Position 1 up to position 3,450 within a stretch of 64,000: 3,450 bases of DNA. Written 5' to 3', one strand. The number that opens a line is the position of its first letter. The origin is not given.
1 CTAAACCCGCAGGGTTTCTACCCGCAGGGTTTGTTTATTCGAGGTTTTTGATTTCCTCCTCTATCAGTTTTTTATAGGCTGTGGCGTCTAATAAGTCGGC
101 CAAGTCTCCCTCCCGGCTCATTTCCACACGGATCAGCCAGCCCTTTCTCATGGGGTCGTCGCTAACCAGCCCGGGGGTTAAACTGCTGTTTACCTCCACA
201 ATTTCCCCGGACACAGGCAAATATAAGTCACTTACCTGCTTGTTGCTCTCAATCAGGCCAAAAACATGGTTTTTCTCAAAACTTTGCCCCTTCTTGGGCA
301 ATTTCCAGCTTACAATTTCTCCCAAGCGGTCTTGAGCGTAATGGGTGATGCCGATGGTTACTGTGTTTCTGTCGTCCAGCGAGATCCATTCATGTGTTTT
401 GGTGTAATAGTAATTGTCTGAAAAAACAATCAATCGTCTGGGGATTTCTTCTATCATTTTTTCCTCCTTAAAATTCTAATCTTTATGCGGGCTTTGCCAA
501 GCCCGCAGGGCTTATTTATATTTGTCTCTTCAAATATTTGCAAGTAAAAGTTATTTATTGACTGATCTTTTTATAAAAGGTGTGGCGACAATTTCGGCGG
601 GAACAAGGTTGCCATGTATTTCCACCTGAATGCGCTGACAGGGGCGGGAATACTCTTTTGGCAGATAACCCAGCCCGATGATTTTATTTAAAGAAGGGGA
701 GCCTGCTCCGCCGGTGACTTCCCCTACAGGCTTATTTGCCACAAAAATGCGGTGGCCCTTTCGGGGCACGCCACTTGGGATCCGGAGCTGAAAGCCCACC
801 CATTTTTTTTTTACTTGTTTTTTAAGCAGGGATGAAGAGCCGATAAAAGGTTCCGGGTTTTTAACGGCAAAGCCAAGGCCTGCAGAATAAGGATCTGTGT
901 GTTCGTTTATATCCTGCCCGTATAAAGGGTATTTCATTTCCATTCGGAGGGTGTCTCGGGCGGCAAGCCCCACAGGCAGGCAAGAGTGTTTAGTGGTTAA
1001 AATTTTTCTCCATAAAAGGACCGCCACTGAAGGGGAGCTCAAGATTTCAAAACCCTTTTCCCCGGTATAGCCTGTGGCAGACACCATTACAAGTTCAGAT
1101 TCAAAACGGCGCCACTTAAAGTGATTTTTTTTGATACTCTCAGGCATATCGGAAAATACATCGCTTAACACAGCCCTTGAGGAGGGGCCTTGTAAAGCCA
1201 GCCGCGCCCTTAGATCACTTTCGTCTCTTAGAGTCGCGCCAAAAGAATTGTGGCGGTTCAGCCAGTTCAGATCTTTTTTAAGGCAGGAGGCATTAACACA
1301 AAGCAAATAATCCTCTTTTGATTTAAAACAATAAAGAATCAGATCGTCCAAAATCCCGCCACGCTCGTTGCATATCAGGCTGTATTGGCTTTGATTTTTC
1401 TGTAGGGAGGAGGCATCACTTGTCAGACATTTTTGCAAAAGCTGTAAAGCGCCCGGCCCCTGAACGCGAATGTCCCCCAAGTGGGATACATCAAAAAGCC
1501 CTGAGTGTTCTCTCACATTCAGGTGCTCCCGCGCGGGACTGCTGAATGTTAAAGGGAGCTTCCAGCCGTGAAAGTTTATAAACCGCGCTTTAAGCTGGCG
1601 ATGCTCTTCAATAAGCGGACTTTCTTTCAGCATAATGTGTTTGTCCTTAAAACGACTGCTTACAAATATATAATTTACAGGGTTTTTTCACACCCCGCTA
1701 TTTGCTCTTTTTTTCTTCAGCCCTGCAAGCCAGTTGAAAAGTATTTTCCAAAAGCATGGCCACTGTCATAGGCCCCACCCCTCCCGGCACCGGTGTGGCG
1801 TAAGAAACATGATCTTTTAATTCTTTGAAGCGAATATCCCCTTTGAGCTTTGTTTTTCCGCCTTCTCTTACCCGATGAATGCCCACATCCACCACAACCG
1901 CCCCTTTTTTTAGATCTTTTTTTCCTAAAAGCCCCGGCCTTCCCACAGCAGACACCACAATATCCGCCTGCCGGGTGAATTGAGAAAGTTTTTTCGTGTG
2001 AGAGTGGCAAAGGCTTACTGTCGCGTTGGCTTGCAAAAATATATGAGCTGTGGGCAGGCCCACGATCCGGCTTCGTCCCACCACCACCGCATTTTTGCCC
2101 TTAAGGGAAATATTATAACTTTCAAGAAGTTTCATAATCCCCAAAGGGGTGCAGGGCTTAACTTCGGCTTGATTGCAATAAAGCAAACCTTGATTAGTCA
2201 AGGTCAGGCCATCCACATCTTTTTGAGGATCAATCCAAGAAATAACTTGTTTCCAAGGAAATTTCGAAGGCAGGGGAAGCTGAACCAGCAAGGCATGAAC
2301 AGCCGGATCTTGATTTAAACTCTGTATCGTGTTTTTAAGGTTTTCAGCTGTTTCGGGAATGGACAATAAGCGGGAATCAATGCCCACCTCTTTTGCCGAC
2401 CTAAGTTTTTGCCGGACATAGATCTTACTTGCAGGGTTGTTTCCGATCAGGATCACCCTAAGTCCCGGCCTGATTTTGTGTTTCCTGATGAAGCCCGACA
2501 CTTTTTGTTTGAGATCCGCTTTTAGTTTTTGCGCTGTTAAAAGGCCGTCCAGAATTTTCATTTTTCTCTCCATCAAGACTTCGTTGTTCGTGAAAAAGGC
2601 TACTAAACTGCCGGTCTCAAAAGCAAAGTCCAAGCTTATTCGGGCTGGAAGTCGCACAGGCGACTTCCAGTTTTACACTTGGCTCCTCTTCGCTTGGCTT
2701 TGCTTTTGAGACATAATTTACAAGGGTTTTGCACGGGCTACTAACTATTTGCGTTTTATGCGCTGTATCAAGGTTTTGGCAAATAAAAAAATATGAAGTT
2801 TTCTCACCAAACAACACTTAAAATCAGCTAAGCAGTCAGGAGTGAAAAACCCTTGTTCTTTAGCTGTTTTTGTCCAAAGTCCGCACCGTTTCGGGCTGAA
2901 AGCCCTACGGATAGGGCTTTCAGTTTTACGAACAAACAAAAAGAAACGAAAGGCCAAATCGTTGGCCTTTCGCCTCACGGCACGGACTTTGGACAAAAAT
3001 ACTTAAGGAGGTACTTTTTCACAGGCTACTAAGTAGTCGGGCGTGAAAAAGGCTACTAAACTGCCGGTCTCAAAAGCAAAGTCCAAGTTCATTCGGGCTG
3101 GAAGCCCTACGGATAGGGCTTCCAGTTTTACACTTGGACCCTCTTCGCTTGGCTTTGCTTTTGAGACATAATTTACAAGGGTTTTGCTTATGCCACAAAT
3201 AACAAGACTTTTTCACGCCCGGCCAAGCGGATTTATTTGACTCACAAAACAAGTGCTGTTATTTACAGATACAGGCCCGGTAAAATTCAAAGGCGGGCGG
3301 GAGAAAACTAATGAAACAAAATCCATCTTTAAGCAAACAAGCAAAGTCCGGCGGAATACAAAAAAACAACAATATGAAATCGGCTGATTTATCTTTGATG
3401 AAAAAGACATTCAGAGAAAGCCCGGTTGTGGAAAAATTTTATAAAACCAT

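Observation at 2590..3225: Mosaic family of long palindromic intergenic repeats bounded by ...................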

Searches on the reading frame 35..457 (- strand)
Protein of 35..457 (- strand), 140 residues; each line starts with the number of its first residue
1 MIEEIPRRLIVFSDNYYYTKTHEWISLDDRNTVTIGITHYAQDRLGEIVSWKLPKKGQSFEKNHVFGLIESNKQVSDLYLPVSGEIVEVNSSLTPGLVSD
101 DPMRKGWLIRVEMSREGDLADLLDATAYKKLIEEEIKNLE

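Call 94: find_encoding_contigs(protein=window:35-457:-, flank=10000, max_places=3)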
Protein window:35-457:- (140 aa): 2 contigs read that carry it; 2 places shown.
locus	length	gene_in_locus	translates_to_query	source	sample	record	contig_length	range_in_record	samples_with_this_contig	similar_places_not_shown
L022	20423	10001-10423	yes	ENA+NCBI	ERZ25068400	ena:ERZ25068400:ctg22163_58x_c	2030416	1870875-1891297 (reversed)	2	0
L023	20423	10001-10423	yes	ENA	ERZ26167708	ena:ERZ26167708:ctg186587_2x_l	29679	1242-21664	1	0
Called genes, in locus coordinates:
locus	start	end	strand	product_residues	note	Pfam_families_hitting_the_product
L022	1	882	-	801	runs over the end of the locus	PF04760:IF2_N, PF00025:Arf (weak), PF00009:GTP_EFTU, PF01926:MMR_HSR1, PF10662:PduV-EutP (faint), PF22042:EF-G_D2, PF11987:IF-2, PF03144:GTP_EFTU_D2 (weak)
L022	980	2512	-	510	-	PF08529:NusA_N, PF00575:S1, PF13184:KH_NusA_1st, PF07650:KH_2 (faint), PF26594:KH_NusA_2nd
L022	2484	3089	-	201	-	-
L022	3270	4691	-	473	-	PF05140:ResB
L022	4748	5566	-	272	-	PF05013:FGase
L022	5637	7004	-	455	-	PF00171:Aldedh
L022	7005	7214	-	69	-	-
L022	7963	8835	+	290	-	PF00763:THF_DHG_CYH, PF02882:THF_DHG_CYH_C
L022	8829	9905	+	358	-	PF01571:GCV_T, PF08669:GCV_T_C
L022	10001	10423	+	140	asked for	PF01597:GCV_H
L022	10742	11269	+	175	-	PF19502:DUF6036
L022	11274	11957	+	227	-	-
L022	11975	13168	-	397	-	PF08886:GshA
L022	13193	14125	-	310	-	PF13176:TPR_7 (faint)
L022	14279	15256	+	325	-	PF05697:Trigger_N, PF05698:Trigger_C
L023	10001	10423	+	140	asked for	PF01597:GCV_H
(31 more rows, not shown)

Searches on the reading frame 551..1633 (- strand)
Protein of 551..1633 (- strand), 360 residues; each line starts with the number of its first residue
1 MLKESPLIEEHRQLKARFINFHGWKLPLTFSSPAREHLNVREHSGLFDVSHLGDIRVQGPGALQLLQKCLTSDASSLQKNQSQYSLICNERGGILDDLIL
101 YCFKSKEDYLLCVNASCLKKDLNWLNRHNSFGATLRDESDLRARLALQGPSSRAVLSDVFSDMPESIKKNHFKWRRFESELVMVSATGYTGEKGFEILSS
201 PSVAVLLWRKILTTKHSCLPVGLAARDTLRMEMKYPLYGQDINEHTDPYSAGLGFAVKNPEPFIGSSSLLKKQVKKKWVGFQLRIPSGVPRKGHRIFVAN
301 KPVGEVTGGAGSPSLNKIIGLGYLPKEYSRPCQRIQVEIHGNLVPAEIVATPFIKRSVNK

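Call 59: find_encoding_contigs(protein=window:551-1633:-, flank=10000, max_places=4)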
Protein window:551-1633:- (360 aa): no gene with exactly this product is on record in the collection.

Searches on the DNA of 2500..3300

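Call 76: search_rna_families(source=window, start=2500, end=3300, threshold=evalue, max_evalue=1)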
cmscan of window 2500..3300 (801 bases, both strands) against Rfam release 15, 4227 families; matches with E-value up to 1: 2.
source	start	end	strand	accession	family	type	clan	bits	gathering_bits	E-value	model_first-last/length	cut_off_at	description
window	2843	3020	+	RF04139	MIR841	Gene; miRNA;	-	27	200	0.0029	1-212/212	no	MIR841 microRNA precursor family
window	2894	2951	-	RF00262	sar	Gene; antisense;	-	20.4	43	0.25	1-68/68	no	sar RNA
